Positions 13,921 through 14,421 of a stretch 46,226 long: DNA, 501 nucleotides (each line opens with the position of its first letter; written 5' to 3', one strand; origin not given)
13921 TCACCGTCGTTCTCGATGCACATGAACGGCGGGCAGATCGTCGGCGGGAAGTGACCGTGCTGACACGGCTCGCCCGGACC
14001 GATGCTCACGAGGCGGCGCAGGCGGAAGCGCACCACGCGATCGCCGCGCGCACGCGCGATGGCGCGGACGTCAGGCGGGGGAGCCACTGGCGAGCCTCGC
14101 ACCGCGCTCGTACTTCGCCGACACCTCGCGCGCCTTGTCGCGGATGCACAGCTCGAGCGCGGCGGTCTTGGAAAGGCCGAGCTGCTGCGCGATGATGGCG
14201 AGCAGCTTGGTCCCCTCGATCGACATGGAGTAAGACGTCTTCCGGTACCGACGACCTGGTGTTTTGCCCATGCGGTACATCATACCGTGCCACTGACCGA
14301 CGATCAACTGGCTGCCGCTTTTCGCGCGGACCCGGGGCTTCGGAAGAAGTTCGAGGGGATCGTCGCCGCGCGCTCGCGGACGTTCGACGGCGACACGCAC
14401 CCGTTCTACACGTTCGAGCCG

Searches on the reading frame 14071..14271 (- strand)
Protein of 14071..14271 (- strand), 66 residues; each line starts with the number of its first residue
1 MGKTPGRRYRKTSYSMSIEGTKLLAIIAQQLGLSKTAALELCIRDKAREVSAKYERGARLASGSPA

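Call 24: search_protein_families(library=pfam, proteins=[window:14074-14271:-], max_evalue=1)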
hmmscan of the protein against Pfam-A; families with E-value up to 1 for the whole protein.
seq(66 aa): 0 families

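Call 41: search_solved_structures(query=window:14074-14271:-, max_evalue=10, show_alignments=2)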
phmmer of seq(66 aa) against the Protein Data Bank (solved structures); distinct sequences matched with E-value up to 10: 0.

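Call 54: predict_structure(protein=window:14071-14271:-)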
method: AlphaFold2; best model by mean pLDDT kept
length: 66 residues; sequences in the alignment: 1
mean_pLDDT: 83.0   pTM: 0.50
mean pLDDT of the five models: 83.0, 75.4, 75.4, 75.0, 73.6
residues with pLDDT >= 90: 32; 70-90: 18; 50-70: 15; < 50: 1
segments of 3 or more residues with pLDDT < 50: none
pLDDT, mean of each block of 10 residues (from residue 1): 63 77 93 95 94 85 68
secondary structure, 60 per line:
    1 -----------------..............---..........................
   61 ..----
elements in order: H18-31 H35-62

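Call 58: fold_search(model_id=the predicted structure, library=pdb)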
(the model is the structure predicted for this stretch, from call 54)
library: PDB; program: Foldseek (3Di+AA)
matches with E <= 10: 121; with E <= 0.001: 0
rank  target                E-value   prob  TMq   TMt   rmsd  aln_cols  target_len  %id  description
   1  6kyt_Q                3.0e-01  0.90  0.50  0.47   5.5        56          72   23  The structure of the M. tb toxin MazEF-mt1 complex (released 2020-08-05)
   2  1b01_A                5.0e-01  0.97  0.52  0.79   3.9        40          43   20  TRANSCRIPTIONAL REPRESSOR COPG/DNA COMPLEX (released 1999-11-19)
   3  9pfo_A                7.1e-01  0.51  0.42  0.20  11.4        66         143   18  Structure of POU2F3 POU domains bound to coactivator OCA-T2 and DNA (2.1 angstrom resolution) (released 2025-10-01)
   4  1ea4_H                7.7e-01  0.94  0.52  0.77   4.0        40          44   20  TRANSCRIPTIONAL REPRESSOR COPG/22bp dsDNA COMPLEX (released 2001-07-05)
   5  1ea4_B                7.7e-01  0.93  0.48  0.75   4.0        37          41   22  TRANSCRIPTIONAL REPRESSOR COPG/22bp dsDNA COMPLEX (released 2001-07-05)
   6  1ea4_E                7.7e-01  0.93  0.52  0.77   4.0        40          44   20  TRANSCRIPTIONAL REPRESSOR COPG/22bp dsDNA COMPLEX (released 2001-07-05)
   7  7wj0_MODEL_1_A        7.7e-01  0.87  0.56  0.72   3.3        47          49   23  Solution structure of N-terminal domain (nMazE6) of mycobacterial antitoxin MazE6 from MazEF6 TA system (released 2022-10-12)
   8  1ea4_F                9.5e-01  0.91  0.52  0.76   4.0        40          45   20  TRANSCRIPTIONAL REPRESSOR COPG/22bp dsDNA COMPLEX (released 2001-07-05)
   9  2cpg_C                1.2e+00  0.89  0.48  0.75   4.1        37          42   22  TRANSCRIPTIONAL REPRESSOR COPG (released 1999-11-19)
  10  7nyw_I                1.2e+00  0.84  0.55  0.28   4.4        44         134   20  Cryo-EM structure of the MukBEF-MatP-DNA head module (released 2021-07-07)
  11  1ea4_A                1.5e+00  0.82  0.48  0.74   4.0        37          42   22  TRANSCRIPTIONAL REPRESSOR COPG/22bp dsDNA COMPLEX (released 2001-07-05)
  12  3vea_A                1.5e+00  0.54  0.50  0.23   6.4        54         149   24  Crystal Structure of matP-matS23mer (released 2012-11-21)
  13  8u12_A                1.6e+00  0.77  0.56  0.71   3.1        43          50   19  Crystal Structure of Antitoxin Protein Rv0298 of Type II Toxin-antitoxin Systems from Mycobacterium tuberculosis (released 2023-09-27)
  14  6rw4_2                1.6e+00  0.25  0.45  0.27   9.5        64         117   16  Structure of human mitochondrial 28S ribosome in complex with mitochondrial IF3 (released 2020-06-03)
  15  7nyw_J                1.7e+00  0.72  0.56  0.28   4.1        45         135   20  Cryo-EM structure of the MukBEF-MatP-DNA head module (released 2021-07-07)
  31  1b28_MODEL_1_A        2.6e+00  0.44  0.45  0.55   5.4        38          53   13  ARC REPRESSOR MYL MUTANT FROM SALMONELLA BACTERIOPHAGE P22 (released 1999-11-03)
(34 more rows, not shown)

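Call 64: find_homologous_proteins(query=window:14074-14271:-, max_evalue=0.01)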
Query seq(66 aa) (66 aa): 2 proteins with E <= 0.01 among 2 candidates.
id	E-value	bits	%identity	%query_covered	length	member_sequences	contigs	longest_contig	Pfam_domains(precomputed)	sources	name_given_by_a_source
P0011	4.3e-22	95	100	77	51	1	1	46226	-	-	-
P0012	2.4e-15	74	65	95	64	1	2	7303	-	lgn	-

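Call 65: find_encoding_contigs(protein=P0012, flank=10000, max_places=4)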
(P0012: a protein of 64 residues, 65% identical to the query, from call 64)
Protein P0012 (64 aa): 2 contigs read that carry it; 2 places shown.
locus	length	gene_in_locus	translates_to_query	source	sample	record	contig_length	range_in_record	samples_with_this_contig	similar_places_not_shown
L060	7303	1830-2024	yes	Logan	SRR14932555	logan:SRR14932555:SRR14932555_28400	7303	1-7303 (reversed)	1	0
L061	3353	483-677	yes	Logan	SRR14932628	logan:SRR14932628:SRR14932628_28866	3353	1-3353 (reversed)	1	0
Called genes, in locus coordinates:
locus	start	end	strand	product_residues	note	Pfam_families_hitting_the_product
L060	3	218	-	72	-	?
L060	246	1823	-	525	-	PF03237:Terminase_6N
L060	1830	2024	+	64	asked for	-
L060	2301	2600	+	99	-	-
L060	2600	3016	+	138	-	PF06356:DUF1064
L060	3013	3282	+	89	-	-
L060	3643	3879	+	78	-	-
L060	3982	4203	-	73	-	-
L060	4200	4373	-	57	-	-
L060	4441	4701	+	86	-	-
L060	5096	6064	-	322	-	-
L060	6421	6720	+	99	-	-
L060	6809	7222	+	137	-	PF23864:DUF7222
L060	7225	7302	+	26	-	?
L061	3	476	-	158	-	?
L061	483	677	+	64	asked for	-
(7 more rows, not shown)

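Call 86: search_protein_families(library=phrogs, proteins=[window:14071-14271:-], max_evalue=0.01)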
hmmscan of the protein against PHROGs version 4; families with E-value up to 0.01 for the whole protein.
window:14071-14271:- (66 aa): 0 families

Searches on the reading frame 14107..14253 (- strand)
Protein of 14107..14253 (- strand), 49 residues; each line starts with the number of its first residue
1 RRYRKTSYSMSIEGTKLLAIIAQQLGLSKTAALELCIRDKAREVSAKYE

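Call 83: search_solved_structures(query=A3, max_evalue=10, show_alignments=1)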
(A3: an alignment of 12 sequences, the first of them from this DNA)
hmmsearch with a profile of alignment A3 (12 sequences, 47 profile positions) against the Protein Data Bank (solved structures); distinct sequences matched with E-value up to 10: 11.
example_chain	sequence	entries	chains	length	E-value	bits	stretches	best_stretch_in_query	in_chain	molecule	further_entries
7bqq_A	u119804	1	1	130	0.00063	22.7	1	11-30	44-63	Gogy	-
3h87_C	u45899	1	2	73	0.0011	21.8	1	9-30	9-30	Putative uncharacterized protein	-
5cwc_A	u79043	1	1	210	0.0026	20.7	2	15-37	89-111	Designed helical repeat protein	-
4yxx_A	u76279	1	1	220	0.0087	19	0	17-35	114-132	dTor_6x35L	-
5cwg_A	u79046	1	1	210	0.021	17.8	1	15-37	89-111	Designed helical repeat protein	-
3j80_V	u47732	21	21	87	0.65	13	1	11-29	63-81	eS21 | 40S ribosomal protein S21 | Ribosomal protein eS21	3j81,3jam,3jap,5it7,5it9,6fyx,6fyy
7pzy_W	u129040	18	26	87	0.7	12.9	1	11-29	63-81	40S ribosomal protein S21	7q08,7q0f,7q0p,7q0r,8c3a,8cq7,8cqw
3a1y_G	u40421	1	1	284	0.84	12.6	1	24-45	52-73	Acidic ribosomal protein P0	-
2dd4_C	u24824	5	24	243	1.5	11.8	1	27-45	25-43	Thiocyanate hydrolase gamma subunit | Thiocyanate hydrolase subunit gamma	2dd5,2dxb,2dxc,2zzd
3vyg_C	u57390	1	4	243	1.5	11.8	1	27-45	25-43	Thiocyanate hydrolase subunit gamma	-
3on2_A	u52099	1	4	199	6.4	9.8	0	29-39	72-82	Probable transcriptional regulator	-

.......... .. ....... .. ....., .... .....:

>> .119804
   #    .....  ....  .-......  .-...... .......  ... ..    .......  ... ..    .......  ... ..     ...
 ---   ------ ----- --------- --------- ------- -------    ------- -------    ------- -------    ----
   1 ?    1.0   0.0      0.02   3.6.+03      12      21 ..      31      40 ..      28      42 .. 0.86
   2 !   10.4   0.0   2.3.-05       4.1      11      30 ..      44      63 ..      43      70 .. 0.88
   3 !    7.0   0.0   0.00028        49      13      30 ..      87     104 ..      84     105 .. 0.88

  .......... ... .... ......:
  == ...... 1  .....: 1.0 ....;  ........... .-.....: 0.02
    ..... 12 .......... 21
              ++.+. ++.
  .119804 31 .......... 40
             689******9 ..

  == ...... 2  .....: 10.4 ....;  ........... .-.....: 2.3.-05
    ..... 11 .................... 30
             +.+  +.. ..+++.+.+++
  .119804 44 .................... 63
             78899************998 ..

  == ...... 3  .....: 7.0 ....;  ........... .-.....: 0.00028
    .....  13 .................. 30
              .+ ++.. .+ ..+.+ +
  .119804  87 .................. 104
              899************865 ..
